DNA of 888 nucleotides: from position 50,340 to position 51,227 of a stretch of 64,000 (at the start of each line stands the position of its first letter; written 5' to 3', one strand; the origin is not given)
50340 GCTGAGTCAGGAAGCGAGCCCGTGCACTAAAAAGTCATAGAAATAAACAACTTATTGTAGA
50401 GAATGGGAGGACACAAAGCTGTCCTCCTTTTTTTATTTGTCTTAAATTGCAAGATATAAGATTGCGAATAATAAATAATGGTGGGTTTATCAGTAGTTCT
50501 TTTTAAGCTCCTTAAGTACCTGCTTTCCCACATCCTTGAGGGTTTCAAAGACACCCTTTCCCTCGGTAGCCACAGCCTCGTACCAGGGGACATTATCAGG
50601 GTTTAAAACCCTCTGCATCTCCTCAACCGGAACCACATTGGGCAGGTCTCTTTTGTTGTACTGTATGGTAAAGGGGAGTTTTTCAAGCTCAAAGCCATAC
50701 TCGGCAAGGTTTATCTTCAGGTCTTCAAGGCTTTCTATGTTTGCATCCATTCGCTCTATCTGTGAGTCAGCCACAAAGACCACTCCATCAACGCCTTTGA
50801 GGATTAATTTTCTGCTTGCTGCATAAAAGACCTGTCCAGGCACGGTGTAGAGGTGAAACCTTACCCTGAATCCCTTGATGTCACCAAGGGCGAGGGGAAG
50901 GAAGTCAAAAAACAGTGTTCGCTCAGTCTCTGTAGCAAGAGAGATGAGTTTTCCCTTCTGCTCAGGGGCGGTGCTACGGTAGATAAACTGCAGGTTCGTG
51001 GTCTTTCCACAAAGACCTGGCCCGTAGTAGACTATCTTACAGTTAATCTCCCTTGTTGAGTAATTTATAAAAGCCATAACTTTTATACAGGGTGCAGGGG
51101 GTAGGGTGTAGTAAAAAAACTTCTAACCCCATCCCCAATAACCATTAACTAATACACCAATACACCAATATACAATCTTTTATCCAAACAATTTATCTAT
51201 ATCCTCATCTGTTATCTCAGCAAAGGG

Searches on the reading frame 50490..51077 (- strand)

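Call 16: search_protein_families(library=pfam, proteins=[window:50490-51077:-])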
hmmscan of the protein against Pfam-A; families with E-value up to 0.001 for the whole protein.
window:50490-51077:- (195 aa): 2 families
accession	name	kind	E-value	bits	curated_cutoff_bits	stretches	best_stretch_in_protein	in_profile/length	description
PF00025.27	Arf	-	7.9e-06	25.9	22.3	1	71-163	57-145/174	ADP-ribosylation factor family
PF00071.28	Ras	-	0.00053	20.1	21.6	1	49-188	26-161/162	Ras family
